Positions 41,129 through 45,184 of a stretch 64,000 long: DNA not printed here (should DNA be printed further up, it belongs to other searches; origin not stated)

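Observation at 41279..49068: Cell-surface cluster: giant orphan, Cys-rich pilin fusion, polytopic membrane protein and C39-like peptidase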

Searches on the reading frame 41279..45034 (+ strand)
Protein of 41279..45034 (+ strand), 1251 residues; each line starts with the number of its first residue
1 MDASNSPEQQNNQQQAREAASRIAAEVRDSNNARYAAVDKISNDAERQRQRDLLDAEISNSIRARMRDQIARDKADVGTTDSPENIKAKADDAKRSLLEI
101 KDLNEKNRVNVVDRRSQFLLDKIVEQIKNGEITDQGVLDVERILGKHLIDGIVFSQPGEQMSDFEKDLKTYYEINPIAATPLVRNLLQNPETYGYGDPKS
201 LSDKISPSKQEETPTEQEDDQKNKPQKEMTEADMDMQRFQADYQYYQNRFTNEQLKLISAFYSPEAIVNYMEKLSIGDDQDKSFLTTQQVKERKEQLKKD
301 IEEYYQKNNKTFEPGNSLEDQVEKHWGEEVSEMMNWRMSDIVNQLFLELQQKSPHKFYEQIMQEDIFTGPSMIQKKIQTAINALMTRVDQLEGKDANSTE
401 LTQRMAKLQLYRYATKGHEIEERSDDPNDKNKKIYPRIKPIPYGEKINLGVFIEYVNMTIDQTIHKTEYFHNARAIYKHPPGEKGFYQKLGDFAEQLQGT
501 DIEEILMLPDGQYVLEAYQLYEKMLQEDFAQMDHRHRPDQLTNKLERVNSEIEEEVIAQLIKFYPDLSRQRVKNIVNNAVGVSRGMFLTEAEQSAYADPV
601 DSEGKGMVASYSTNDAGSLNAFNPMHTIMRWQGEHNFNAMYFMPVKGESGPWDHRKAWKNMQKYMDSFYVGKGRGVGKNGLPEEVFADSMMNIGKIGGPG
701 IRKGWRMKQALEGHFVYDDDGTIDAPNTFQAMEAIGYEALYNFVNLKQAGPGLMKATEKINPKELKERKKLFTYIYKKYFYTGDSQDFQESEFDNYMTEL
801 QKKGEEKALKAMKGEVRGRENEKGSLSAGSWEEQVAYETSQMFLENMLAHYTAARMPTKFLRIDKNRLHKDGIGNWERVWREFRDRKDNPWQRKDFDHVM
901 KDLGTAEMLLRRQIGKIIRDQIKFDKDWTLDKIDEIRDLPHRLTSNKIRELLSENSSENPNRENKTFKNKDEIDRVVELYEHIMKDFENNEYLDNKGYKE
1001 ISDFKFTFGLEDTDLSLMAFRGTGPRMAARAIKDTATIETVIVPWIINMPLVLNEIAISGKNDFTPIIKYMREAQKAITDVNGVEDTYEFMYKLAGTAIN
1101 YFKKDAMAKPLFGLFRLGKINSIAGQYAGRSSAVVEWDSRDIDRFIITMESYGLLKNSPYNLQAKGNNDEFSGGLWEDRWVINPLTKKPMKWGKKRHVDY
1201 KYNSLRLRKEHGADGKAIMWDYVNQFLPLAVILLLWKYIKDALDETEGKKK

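Call 5: search_protein_families(library=pfam, proteins=[window:41279-45034:+], max_evalue=0.1)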
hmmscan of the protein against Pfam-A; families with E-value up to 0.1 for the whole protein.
window:41279-45034:+ (1251 aa): 0 families

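Call 8: search_protein_families(library=ncbifam, proteins=[window:41279-45034:+], max_evalue=1)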
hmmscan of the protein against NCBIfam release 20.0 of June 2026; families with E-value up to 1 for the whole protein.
window:41279-45034:+ (1251 aa): 0 families

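Call 9: find_homologous_proteins(query=window:41279-45034:+, max_evalue=0.001)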
Query window:41279-45034:+ (1251 aa): 44 proteins with E <= 0.001 among 8000 candidates.
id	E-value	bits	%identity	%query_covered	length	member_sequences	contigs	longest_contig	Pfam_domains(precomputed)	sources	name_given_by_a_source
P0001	0.0e+0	2856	100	100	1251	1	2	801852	-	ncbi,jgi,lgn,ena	ncbi:MAG: hypothetical protein WC744_03890 [Patescibacteria group bacterium]|jgi:hypothetical protei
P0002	0.0e+0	1912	68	100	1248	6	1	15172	-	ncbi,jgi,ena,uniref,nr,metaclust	ncbi:MAG: hypothetical protein UR54_C0010G0009 [Candidatus Roizmanbacteria bacterium GW2011_GWA2_34_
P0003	0.0e+0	1808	65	100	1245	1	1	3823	-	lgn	-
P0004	0.0e+0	1800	64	100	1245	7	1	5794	-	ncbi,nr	ncbi:MAG: hypothetical protein NUV87_00625 [Candidatus Roizmanbacteria bacterium]|nr:hypothetical pr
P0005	0.0e+0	1771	64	100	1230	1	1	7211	-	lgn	-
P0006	0.0e+0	1760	64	100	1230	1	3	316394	-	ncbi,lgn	-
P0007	0.0e+0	1716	62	100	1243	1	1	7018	-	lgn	-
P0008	0.0e+0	1660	61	100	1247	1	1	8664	-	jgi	jgi:hypothetical protein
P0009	0.0e+0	1659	60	100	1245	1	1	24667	-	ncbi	-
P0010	0.0e+0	1608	59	100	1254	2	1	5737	-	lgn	-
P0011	0.0e+0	1606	59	100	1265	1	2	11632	-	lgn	-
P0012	0.0e+0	1599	58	100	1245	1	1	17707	-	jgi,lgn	jgi:hypothetical protein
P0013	0.0e+0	1588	58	100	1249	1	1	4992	-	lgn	-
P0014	0.0e+0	1568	59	100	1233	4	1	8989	-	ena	-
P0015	0.0e+0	1567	57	100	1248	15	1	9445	-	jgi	-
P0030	0.0e+0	1466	54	100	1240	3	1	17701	-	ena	-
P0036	0.0e+0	1422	53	100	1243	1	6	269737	-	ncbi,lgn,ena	ncbi:MAG: hypothetical protein AAB441_04540 [Patescibacteria group bacterium]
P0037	0.0e+0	1419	53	100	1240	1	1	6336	-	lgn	-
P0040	0.0e+0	1349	52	100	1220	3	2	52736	-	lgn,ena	-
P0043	0.0e+0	1169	46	100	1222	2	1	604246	-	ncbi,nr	ncbi:hypothetical protein HZA76_03090 [Candidatus Roizmanbacteria bacterium]|nr:hypothetical protein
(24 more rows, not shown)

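Call 16: search_solved_structures(query=window:41279-45034:+, max_evalue=1)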
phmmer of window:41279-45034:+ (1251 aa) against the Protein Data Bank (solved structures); distinct sequences matched with E-value up to 1: 1.
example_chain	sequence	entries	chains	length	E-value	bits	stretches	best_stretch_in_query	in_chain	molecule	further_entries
6mzm_A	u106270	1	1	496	0.7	10.6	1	191-311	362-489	Transcription initiation factor TFIID subunit 1, TAF1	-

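Call 19: find_encoding_contigs(protein=P0043, flank=10000, max_places=2)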
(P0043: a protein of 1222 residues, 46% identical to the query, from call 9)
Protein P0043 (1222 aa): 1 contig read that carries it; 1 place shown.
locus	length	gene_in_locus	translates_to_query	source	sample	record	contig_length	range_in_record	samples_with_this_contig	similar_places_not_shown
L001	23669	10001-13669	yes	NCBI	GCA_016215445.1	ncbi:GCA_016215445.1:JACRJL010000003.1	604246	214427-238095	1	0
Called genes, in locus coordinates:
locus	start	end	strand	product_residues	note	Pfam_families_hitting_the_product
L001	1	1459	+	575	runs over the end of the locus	PF04675:DNA_ligase_A_N, PF01068:DNA_ligase_A_M, PF04679:DNA_ligase_A_C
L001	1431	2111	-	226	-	PF00535:Glycos_transf_2, PF10111:Glyco_tranf_2_2, PF13641:Glyco_tranf_2_3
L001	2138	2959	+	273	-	PF00535:Glycos_transf_2, PF10111:Glyco_tranf_2_2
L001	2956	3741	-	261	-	PF03372:Exo_endo_phos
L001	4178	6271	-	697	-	PF10060:DUF2298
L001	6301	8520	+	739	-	PF00133:tRNA-synt_1, PF09334:tRNA-synt_1g, PF13603:tRNA-synt_1_2 (faint), PF09334:tRNA-synt_1g (weak), PF08264:Anticodon_1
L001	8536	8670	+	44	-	PF00468:Ribosomal_L34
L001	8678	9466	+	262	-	PF02096:60KD_IMP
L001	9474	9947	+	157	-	PF13083:KH_KhpA-B, PF01424:R3H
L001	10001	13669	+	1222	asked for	-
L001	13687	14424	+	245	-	PF18895:T4SS_pilin (weak)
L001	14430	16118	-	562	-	-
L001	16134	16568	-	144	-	-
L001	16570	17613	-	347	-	PF13529:Peptidase_C39_2 (weak)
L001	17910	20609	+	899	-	PF02861:Clp_N, PF00004:AAA, PF23569:NBD_SMAX1, PF17871:AAA_lid_9, PF00004:AAA (weak), PF07724:AAA_2, PF07728:AAA_5, PF10431:ClpB_D2-small, +5 more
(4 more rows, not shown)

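Call 20: find_encoding_contigs(protein=P0036, flank=10000, max_places=2)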
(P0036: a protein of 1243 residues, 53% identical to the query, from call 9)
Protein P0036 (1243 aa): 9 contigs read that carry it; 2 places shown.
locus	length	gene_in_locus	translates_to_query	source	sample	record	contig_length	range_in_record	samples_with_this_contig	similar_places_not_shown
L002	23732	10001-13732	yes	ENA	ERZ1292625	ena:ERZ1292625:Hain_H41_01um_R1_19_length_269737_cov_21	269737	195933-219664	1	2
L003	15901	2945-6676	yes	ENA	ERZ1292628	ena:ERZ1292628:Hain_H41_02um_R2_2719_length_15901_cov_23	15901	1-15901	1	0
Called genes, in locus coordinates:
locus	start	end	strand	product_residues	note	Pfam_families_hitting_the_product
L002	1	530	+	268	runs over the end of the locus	PF00535:Glycos_transf_2, PF10111:Glyco_tranf_2_2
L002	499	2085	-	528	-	-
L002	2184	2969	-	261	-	PF03372:Exo_endo_phos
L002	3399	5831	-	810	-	PF10060:DUF2298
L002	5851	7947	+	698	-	PF00133:tRNA-synt_1, PF09334:tRNA-synt_1g, PF13603:tRNA-synt_1_2 (weak), PF09334:tRNA-synt_1g, PF08264:Anticodon_1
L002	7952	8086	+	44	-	PF00468:Ribosomal_L34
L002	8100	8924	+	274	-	PF02096:60KD_IMP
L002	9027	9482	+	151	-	PF13083:KH_KhpA-B, PF01424:R3H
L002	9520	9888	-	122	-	PF05635:23S_rRNA_IVP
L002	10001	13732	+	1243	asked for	-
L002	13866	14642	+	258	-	-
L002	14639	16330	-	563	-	-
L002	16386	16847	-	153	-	-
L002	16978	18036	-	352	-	-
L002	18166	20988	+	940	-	PF02861:Clp_N, PF23569:NBD_SMAX1 (weak), PF00004:AAA, PF17871:AAA_lid_9, PF00004:AAA, PF07724:AAA_2, PF07728:AAA_5, PF10431:ClpB_D2-small, +5 more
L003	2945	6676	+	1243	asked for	-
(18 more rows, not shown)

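Call 33: find_homologous_proteins(query=A2, max_evalue=0.001)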
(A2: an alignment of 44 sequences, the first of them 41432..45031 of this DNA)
Query A2 (44 sequences) (1200 aa, profile of the alignment): 53 proteins with E <= 0.001 among 6573 candidates.
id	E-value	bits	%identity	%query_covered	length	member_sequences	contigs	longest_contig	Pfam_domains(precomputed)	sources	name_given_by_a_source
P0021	0.0e+0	2216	57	100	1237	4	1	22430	-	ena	-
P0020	0.0e+0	2191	57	99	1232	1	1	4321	-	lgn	-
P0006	0.0e+0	2188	64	100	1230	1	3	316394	-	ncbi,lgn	-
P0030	0.0e+0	2180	55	100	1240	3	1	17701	-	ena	-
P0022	0.0e+0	2178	56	100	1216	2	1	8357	-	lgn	-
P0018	0.0e+0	2168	57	100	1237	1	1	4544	-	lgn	-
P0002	0.0e+0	2164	70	100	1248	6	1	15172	-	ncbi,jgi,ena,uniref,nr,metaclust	ncbi:MAG: hypothetical protein UR54_C0010G0009 [Candidatus Roizmanbacteria bacterium GW2011_GWA2_34_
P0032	0.0e+0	2155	55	100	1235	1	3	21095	-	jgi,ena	-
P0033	0.0e+0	2154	55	100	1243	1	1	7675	-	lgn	-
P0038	0.0e+0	2151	54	98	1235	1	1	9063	-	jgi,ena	-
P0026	0.0e+0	2148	55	100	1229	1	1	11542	-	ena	-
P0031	0.0e+0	2132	56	99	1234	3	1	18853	-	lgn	-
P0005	0.0e+0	2127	65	100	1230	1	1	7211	-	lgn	-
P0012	0.0e+0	2125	59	100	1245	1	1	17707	-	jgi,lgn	jgi:hypothetical protein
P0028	0.0e+0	2125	56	99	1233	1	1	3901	-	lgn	-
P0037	0.0e+0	2072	54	100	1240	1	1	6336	-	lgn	-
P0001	0.0e+0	2055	100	100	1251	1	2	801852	-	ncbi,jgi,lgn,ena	ncbi:MAG: hypothetical protein WC744_03890 [Patescibacteria group bacterium]|jgi:hypothetical protei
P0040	0.0e+0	2026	52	100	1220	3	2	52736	-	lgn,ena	-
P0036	0.0e+0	1962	55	97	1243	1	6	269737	-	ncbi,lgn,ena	ncbi:MAG: hypothetical protein AAB441_04540 [Patescibacteria group bacterium]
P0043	0.0e+0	1797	47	100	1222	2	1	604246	-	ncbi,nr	ncbi:hypothetical protein HZA76_03090 [Candidatus Roizmanbacteria bacterium]|nr:hypothetical protein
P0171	0.0e+0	1368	40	98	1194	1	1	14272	-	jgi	-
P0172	5.2e-251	854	32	100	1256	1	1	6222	-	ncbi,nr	ncbi:hypothetical protein HYW87_01985 [Candidatus Roizmanbacteria bacterium]|nr:hypothetical protein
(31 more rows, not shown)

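Call 34: find_encoding_contigs(protein=P0171, flank=10000, max_places=1)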
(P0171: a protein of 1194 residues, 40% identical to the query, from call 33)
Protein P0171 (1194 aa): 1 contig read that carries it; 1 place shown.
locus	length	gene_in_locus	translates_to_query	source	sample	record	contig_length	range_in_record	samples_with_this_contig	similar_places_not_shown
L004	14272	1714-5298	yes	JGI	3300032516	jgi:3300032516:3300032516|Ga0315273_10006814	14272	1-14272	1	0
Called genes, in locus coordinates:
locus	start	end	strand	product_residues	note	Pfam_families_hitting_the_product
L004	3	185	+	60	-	?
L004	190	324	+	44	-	PF00468:Ribosomal_L34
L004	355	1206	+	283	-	PF02096:60KD_IMP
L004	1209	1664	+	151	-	PF13083:KH_KhpA-B (weak), PF01424:R3H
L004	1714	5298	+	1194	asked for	-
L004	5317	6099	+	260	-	-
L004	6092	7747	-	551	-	-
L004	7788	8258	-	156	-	-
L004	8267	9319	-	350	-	-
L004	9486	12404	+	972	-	PF02861:Clp_N, PF00004:AAA, PF23569:NBD_SMAX1 (weak), PF17871:AAA_lid_9, PF07724:AAA_2, PF07728:AAA_5, PF00004:AAA (weak), PF10431:ClpB_D2-small, +5 more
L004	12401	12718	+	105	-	PF18895:T4SS_pilin (weak)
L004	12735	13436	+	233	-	PF00696:AA_kinase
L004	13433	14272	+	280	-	?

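Call 35: find_encoding_contigs(protein=P0172, flank=10000, max_places=1)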
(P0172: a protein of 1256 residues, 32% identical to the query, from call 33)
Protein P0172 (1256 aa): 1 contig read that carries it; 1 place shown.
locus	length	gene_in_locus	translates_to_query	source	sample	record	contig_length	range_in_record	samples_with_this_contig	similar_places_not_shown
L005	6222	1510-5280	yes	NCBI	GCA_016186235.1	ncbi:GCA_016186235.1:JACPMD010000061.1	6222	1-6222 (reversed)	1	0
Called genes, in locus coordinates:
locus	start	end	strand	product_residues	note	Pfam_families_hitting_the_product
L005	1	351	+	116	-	PF02096:60KD_IMP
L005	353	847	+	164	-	PF13083:KH_KhpA-B, PF01424:R3H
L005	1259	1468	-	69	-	-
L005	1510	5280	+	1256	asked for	-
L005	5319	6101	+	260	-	-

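Call 51: predict_structure(alignment_id=A2)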
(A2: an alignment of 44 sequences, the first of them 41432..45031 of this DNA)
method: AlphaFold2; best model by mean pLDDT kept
length: 1200 residues; sequences in the alignment: 44
mean_pLDDT: 76.0   pTM: 0.71
mean pLDDT of the five models: 76.0, 73.3, 72.2, 71.2, 61.4
residues with pLDDT >= 90: 211; 70-90: 633; 50-70: 253; < 50: 103
segments of 3 or more residues with pLDDT < 50: 26-29, 157-179, 429-433, 484-497, 550-570, 647-649, 652-654, 765-777, 1060-1062, 1064-1066, 1197-1200
pLDDT, mean of each block of 10 residues (from residue 1): 63 78 55 76 84 69 85 85 84 85 77 87 81 85 76 58 31 36 62 75 87 92 90 89 90 84 80 91 83 65 65 66 84 88 80 90 68 62 60 85 83 74 62 60 65 65 89 82 49 52 91 87 83 73 58 43 40 58 68 74 79 79 80 81 57 59 80 90 91 84 87 92 94 87 94 85 50 50 90 94 92 80 88 91 92 95 88 84 88 95 85 90 96 83 86 74 77 61 74 79 76 82 84 84 89 62 51 67 72 87 80 53 63 65 72 86 75 64 72 54
secondary structure, 60 per line:
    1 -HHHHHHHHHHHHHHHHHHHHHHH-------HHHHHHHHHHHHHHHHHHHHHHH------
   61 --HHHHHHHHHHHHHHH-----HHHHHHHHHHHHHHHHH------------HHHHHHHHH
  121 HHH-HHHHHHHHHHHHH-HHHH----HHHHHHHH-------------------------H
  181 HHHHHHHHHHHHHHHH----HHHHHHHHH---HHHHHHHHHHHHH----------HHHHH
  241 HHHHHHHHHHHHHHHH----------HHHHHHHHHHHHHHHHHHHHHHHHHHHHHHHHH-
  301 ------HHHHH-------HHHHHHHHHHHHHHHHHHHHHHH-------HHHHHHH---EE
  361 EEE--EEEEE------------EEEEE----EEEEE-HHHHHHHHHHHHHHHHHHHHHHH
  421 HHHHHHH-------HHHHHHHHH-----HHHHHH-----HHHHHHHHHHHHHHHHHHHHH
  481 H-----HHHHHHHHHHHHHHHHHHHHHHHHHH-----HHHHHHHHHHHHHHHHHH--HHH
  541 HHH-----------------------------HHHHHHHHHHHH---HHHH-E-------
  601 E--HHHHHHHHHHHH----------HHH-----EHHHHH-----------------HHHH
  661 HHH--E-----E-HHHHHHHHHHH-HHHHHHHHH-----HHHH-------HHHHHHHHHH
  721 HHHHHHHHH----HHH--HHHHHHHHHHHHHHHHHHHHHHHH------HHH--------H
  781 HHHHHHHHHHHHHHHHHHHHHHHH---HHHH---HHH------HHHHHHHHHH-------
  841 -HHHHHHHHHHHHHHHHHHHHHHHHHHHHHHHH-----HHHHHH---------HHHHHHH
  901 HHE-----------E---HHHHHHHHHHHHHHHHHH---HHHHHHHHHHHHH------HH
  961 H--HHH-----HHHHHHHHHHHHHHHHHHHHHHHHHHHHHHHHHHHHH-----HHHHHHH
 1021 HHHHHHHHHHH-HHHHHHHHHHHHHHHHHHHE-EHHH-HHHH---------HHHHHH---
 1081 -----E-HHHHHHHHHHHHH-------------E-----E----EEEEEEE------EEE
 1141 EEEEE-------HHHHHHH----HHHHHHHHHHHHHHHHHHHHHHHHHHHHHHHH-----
elements in order (helices of 4 or more, strands of 3 or more residues): H2-24 H32-54 H63-77 H83-99 H112-123 H125-137 H139-142 H147-154 H180-196 H201-209 H213-225 H236-256 H267-299 H307-311 H319-341 H349-355 E359-363 E366-370 E383-387 E392-396 H398-427 H435-443 H449-454 H460-481 H487-512 H518-535 H538-543 H573-584 H588-591 H604-615 H635-639 H657-663 H674-684 H686-694 H700-703 H711-729 H739-762 H780-804 H808-811 H824-833 H842-873 H879-884 H894-902 H919-936 H940-952 H972-1008 H1014-1031 H1033-1051 H1059-1062 H1072-1077 H1088-1100 E1125-1131 E1138-1145 H1153-1159 H1164-1195
